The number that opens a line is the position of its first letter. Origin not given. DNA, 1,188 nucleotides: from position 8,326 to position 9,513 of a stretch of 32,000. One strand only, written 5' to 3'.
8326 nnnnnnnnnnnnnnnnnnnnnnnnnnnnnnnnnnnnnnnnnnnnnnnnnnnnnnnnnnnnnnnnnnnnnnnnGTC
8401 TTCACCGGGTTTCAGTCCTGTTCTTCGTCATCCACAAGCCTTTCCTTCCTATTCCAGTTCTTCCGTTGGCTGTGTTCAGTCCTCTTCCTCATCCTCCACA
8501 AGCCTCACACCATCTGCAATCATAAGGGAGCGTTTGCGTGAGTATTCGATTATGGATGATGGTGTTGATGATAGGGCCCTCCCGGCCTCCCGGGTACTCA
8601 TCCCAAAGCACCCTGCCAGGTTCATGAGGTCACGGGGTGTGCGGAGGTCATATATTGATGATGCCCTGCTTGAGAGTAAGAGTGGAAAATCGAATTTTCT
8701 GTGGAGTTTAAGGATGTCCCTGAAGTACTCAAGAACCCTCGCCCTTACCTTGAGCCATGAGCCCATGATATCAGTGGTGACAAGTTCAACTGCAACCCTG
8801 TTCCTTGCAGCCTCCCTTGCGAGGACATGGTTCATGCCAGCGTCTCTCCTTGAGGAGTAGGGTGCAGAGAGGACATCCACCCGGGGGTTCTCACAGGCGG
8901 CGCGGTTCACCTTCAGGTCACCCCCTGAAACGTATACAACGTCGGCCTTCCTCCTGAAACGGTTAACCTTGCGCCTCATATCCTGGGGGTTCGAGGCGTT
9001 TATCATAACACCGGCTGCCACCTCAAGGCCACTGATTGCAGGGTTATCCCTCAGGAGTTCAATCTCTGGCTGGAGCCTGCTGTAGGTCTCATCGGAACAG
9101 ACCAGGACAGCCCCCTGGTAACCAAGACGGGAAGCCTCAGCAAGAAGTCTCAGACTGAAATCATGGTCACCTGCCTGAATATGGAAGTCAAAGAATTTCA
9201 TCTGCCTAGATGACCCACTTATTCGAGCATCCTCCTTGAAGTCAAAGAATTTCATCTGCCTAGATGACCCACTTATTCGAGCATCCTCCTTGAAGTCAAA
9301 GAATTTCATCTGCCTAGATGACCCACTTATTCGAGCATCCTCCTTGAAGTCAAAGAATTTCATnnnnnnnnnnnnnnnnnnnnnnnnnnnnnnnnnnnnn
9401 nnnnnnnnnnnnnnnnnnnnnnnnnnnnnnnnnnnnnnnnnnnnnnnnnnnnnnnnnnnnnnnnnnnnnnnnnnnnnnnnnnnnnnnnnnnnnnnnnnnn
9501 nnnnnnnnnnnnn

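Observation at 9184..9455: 54-bp tandem array reiterates the gene junction and start codon of RNase P subunit Rpp30, giving four in-frame ATGs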

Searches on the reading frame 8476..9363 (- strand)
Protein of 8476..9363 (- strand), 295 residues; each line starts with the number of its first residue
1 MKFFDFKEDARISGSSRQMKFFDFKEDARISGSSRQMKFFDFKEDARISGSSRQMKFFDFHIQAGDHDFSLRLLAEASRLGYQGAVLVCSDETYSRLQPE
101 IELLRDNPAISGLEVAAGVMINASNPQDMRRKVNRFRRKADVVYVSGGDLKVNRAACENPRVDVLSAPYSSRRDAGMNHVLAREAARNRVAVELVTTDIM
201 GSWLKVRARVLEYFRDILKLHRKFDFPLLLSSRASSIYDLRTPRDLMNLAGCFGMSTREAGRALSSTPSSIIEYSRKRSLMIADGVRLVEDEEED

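Call 6: search_protein_families(library=pfam, proteins=[window:8476-9363:-])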
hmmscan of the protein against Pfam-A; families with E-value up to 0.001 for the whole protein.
window:8476-9363:- (295 aa): 1 family
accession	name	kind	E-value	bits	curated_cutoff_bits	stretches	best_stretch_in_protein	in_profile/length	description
PF01876.22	RNase_P_p30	-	3.7e-48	164.2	35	1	58-266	1-213/214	RNase P subunit p30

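Call 7: find_related_loci(query=window:8476-9201:-, collection=genome_contigs, flank=3000)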
Query window:8476-9201:- (241 aa) in genome_contigs; peptide patterns used: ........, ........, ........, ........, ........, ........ (x = any residue, [..] = any of these).
321 stretches matched a pattern; 18 encode a relative of the query (tblastn E <= 1e-3); 18 distinct loci.
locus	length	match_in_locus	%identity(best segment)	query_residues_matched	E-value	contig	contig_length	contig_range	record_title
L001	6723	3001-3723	91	1-241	3e-148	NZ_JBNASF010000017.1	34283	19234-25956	MAG: Methanothermobacter sp. isolate Kamch4336-1-MF-09 bin8_IDBA_re-assembly_contigs.fa-17, whole genome shotgun sequenc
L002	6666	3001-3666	47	3-236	4e-70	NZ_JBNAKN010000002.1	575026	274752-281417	MAG: Methanobacterium sp. isolate MBAC-AD2 2412700002, whole genome shotgun sequence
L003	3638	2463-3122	49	3-236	2e-69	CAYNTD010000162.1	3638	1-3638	MAG TPA_asm: uncultured Methanobacterium sp. isolate binchicken_co190_441 genome assembly, contig: NODE_38803_length_363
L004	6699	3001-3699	47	3-236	5e-68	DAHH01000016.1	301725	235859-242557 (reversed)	MAG TPA_asm: Methanobacterium sp. UBA410 UBA410_contig_333, whole genome shotgun sequence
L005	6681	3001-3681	49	2-235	4e-66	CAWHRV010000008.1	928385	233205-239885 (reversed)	MAG: uncultured Methanobacteriaceae archaeon isolate MFD05674.bin.1.100 genome assembly, contig: contig_47161, whole gen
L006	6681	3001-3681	46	3-236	2e-65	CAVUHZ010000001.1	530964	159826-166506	MAG: uncultured Methanobacteriaceae archaeon isolate MFD04716.bin.1.234 genome assembly, contig: contig_15776, whole gen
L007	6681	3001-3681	46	3-236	9e-66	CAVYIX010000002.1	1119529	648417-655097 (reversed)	MAG: uncultured Methanobacteriaceae archaeon isolate MFD01476.bin.1.202 genome assembly, contig: contig_20782, whole gen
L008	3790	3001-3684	47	2-236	2e-65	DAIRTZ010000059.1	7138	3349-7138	MAG TPA_asm: Methanobacterium sp. isolate CTOTU11298 NODE_4488_length_7138_cov_6.801214, whole genome shotgun sequence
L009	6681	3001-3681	47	3-236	6e-65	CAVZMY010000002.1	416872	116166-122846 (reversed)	MAG: uncultured Methanobacteriaceae archaeon isolate MFD06435.bin.4.368 genome assembly, contig: contig_59175, whole gen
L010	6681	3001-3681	46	2-235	1e-64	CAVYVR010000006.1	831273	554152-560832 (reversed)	MAG: uncultured Methanobacteriaceae archaeon isolate MFD01476.bin.2.82 genome assembly, contig: contig_57620, whole geno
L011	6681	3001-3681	46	3-236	7e-64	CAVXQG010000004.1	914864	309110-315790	MAG: uncultured Methanobacteriaceae archaeon isolate MFD05502.bin.2.123 genome assembly, contig: contig_3110, whole geno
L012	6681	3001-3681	46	3-236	9e-64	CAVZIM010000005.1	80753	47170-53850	MAG: uncultured Methanobacteriaceae archaeon isolate MFD01716.bin.1.165 genome assembly, contig: contig_59752, whole gen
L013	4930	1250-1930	46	3-236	1e-62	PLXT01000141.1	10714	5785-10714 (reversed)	MAG: Methanobacterium sp. isolate palsa_68 73.20120700_P3D.344_contig_461533, whole genome shotgun sequence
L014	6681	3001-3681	46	3-236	2e-62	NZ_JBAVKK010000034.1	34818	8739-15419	MAG: Methanobacterium sp. isolate MFD05686_ilm_asm_bin15 k127_91372, whole genome shotgun sequence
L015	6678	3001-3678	45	3-235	4e-62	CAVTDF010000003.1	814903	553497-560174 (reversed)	MAG: uncultured Methanobacteriaceae archaeon isolate MFD01188.bin.1.48 genome assembly, contig: contig_21254, whole geno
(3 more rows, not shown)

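Call 11: find_homologous_proteins(query=window:8476-9363:-)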
Query window:8476-9363:- (295 aa): 30 proteins with E <= 0.001 among 7854 candidates.
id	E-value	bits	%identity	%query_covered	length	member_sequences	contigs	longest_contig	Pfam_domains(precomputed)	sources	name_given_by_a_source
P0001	2.8e-149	514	89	89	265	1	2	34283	PF01876.23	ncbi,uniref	ncbi:ribonuclease P protein component 3 [Methanothermobacter sp.]|uniref:ribonuclease P protein comp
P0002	1.4e-147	508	91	88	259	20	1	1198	PF01876.23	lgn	-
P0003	5.3e-104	365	71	80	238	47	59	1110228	PF01876.23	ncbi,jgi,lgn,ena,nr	ncbi:ribonuclease P protein component 3 [Methanothermobacter defluvii]|jgi:ribonuclease P/MRP protei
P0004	6.8e-103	362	70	80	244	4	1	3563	PF01876.23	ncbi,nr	ncbi:MAG: ribonuclease P protein component 3 [Methanothermobacter sp.]|nr:ribonuclease P protein com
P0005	4.9e-95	336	66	81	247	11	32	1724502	PF01876.23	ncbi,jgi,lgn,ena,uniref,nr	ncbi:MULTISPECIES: ribonuclease P protein component 3 [Methanothermobacter]|uniref:Ribonuclease P pr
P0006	2.5e-64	235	47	80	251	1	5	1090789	PF01876.23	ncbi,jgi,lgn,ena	-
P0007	5.1e-64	234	49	79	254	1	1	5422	PF01876.23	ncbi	-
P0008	8.3e-62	227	50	78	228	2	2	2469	PF01876.23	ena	-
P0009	2.1e-59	219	48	79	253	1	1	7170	PF01876.23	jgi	jgi:ribonuclease P/MRP protein subunit RPP1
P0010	8.5e-58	214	46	80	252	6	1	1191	PF01876.23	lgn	-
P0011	9.5e-58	214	47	80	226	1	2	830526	PF01876.23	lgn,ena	-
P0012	1.1e-57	214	48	79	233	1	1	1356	PF01876.23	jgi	-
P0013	2.4e-55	206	45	79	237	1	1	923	PF01876.23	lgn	-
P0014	4.5e-55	205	48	79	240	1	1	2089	PF01876.23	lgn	-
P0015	5.8e-55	205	46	79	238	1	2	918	PF01876.23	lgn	-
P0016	1.1e-53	201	44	79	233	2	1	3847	PF01876.23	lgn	-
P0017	2.2e-53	200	48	71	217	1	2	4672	PF01876.23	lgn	-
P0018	4.0e-52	195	43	79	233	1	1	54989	PF01876.23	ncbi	-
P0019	1.5e-49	187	40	80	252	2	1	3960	PF01876.23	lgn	-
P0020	1.5e-46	177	41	79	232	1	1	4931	PF01876.23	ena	-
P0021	1.8e-46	177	43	80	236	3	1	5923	PF01876.23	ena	-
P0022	3.3e-46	176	43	80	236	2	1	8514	PF01876.23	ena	-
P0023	2.3e-45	173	41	80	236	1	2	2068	PF01876.23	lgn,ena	-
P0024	6.2e-45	172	42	80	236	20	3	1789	PF01876.23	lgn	-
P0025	4.4e-44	169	39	79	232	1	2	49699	PF01876.23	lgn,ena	-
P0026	6.5e-44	168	39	80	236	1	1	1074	PF01876.23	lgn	-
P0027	2.8e-43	166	39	79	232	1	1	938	PF01876.23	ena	-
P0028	1.7e-34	138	39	80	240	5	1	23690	PF01876.23,PF02811.27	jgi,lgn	jgi:ribonuclease P/MRP protein subunit RPP1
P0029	2.1e-28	118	35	79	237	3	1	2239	PF01876.23,PF02811.27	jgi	jgi:ribonuclease P/MRP protein subunit RPP1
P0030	5.1e-24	103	40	53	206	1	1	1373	PF01876.23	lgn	-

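Call 13: find_encoding_contigs(protein=P0002, flank=3000, max_places=10)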
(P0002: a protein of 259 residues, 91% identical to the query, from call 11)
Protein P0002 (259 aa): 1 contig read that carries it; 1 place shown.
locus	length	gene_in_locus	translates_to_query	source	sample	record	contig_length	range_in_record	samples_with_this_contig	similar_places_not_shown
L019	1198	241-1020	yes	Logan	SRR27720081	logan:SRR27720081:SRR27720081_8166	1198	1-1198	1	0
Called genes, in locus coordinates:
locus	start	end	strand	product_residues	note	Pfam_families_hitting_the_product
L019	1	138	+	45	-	?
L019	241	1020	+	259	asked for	PF01876:RNase_P_p30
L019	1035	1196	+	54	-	?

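Call 15: find_encoding_contigs(protein=P0003, flank=1500, max_places=4)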
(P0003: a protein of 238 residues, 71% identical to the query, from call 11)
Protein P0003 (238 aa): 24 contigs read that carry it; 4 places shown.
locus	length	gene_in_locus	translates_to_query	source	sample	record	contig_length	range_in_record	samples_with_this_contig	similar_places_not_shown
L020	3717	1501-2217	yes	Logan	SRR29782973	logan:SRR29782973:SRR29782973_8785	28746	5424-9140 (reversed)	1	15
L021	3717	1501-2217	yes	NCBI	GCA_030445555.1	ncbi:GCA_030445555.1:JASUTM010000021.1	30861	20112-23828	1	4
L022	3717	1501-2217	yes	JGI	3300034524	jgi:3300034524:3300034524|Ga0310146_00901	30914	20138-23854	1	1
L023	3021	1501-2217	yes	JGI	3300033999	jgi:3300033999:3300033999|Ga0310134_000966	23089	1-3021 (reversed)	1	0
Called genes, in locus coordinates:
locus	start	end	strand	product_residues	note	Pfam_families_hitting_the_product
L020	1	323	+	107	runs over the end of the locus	PF02627:CMD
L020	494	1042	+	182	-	PF00827:Ribosomal_L15e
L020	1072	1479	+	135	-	PF01877:RNA_binding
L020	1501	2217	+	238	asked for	PF01876:RNase_P_p30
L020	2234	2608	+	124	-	PF01900:RNase_P_Rpp14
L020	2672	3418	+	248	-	PF10584:Proteasome_A_N, PF00227:Proteasome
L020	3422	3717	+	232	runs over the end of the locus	PF01172:SBDS_N, PF09377:SBDS_domain_II, PF20268:SBDS_C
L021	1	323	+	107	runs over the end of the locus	PF02627:CMD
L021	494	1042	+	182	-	PF00827:Ribosomal_L15e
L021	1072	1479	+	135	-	PF01877:RNA_binding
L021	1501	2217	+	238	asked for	PF01876:RNase_P_p30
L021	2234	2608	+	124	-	PF01900:RNase_P_Rpp14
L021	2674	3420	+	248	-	PF10584:Proteasome_A_N, PF00227:Proteasome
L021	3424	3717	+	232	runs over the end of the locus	PF01172:SBDS_N, PF09377:SBDS_domain_II, PF20268:SBDS_C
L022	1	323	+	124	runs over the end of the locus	PF02627:CMD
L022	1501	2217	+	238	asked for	PF01876:RNase_P_p30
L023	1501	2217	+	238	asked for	PF01876:RNase_P_p30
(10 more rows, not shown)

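Call 16: find_encoding_contigs(protein=P0005, flank=1500, max_places=4)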
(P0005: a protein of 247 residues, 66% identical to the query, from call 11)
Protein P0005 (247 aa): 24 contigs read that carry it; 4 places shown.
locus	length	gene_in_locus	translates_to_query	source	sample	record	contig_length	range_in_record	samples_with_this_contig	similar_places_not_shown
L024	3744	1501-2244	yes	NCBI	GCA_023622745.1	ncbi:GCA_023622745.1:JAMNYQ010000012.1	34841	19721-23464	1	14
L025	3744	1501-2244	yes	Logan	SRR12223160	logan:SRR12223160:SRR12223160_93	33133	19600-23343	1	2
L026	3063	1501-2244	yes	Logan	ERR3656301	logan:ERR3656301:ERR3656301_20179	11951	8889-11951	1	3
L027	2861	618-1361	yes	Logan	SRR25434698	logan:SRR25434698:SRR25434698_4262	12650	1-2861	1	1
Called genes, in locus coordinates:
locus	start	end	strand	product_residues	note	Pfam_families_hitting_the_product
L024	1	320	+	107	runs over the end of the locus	PF02627:CMD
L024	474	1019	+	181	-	PF00827:Ribosomal_L15e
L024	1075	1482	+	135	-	PF01877:RNA_binding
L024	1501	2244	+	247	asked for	PF01876:RNase_P_p30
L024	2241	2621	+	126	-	PF01900:RNase_P_Rpp14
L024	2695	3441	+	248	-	PF10584:Proteasome_A_N, PF00227:Proteasome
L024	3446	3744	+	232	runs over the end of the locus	PF01172:SBDS_N, PF09377:SBDS_domain_II, PF20268:SBDS_C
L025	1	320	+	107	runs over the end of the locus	PF02627:CMD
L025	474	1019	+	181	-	PF00827:Ribosomal_L15e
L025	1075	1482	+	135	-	PF01877:RNA_binding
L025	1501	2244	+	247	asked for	PF01876:RNase_P_p30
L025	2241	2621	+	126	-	PF01900:RNase_P_Rpp14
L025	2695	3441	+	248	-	PF10584:Proteasome_A_N, PF00227:Proteasome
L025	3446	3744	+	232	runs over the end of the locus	PF01172:SBDS_N, PF09377:SBDS_domain_II, PF20268:SBDS_C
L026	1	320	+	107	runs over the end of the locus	PF02627:CMD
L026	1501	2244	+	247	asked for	PF01876:RNase_P_p30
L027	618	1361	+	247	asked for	PF01876:RNase_P_p30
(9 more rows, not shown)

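Call 21: find_encoding_contigs(protein=window:8476-9363:-, flank=2000, max_places=10)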
Protein window:8476-9363:- (295 aa): no gene with exactly this product is on record in the collection.

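Call 22: find_encoding_contigs(protein=window:8476-9255:-, flank=1000, max_places=10)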
Protein window:8476-9255:- (259 aa): 15 contigs read that carry it; 8 places shown.
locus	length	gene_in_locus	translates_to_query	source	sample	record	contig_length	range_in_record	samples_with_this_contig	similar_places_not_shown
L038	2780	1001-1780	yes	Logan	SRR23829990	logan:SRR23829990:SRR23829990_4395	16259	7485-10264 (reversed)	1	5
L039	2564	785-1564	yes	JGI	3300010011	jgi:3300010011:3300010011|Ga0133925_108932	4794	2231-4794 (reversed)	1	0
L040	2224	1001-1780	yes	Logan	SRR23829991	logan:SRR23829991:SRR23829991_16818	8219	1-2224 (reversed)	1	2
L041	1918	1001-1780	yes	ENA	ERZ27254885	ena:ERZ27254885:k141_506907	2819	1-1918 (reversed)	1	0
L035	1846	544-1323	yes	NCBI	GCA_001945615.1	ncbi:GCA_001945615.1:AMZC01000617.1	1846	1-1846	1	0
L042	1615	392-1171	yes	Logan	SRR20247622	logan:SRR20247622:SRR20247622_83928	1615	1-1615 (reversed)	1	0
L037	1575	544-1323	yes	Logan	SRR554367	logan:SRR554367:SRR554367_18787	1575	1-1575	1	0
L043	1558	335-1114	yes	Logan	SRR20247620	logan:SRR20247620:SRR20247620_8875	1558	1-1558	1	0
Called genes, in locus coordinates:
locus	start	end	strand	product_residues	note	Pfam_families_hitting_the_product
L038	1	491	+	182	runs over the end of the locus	PF00827:Ribosomal_L15e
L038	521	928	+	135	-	PF01877:RNA_binding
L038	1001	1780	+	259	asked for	PF01876:RNase_P_p30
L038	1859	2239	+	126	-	PF01900:RNase_P_Rpp14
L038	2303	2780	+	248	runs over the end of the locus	PF10584:Proteasome_A_N, PF00227:Proteasome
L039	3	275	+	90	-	?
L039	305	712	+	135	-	PF01877:RNA_binding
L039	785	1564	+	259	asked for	PF01876:RNase_P_p30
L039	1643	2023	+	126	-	PF01900:RNase_P_Rpp14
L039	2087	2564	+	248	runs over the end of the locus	PF10584:Proteasome_A_N, PF00227:Proteasome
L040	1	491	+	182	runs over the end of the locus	PF00827:Ribosomal_L15e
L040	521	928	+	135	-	PF01877:RNA_binding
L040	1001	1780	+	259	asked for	PF01876:RNase_P_p30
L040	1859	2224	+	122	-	?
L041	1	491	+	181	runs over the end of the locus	PF00827:Ribosomal_L15e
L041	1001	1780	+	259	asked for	PF01876:RNase_P_p30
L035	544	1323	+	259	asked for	PF01876:RNase_P_p30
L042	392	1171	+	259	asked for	PF01876:RNase_P_p30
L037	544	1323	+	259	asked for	PF01876:RNase_P_p30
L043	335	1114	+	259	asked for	PF01876:RNase_P_p30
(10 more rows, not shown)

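Call 23: find_encoding_contigs(protein=window:8476-9201:-, flank=1000, max_places=10)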
Protein window:8476-9201:- (241 aa): no gene with exactly this product is on record in the collection.

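Call 24: find_encoding_contigs(protein=window:8476-9309:-, flank=1000, max_places=10)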
Protein window:8476-9309:- (277 aa): 5 contigs read that carry it; 3 places shown.
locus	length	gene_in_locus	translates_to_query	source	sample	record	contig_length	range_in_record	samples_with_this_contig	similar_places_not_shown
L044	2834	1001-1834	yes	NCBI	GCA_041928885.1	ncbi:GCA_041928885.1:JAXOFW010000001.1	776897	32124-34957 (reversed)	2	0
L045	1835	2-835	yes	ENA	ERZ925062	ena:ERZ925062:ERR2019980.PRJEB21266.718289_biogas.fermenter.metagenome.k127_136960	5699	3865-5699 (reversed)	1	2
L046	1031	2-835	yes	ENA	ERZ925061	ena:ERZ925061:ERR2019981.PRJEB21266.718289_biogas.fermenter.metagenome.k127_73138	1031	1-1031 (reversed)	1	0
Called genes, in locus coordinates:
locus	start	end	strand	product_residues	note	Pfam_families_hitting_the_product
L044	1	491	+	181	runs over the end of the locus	PF00827:Ribosomal_L15e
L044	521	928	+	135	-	PF01877:RNA_binding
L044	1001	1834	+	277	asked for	PF01876:RNase_P_p30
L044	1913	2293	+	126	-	PF01900:RNase_P_Rpp14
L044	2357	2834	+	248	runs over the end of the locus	PF10584:Proteasome_A_N, PF00227:Proteasome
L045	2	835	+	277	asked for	PF01876:RNase_P_p30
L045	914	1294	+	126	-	PF01900:RNase_P_Rpp14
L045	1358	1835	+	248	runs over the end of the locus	PF10584:Proteasome_A_N, PF00227:Proteasome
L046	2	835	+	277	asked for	PF01876:RNase_P_p30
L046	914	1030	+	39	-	?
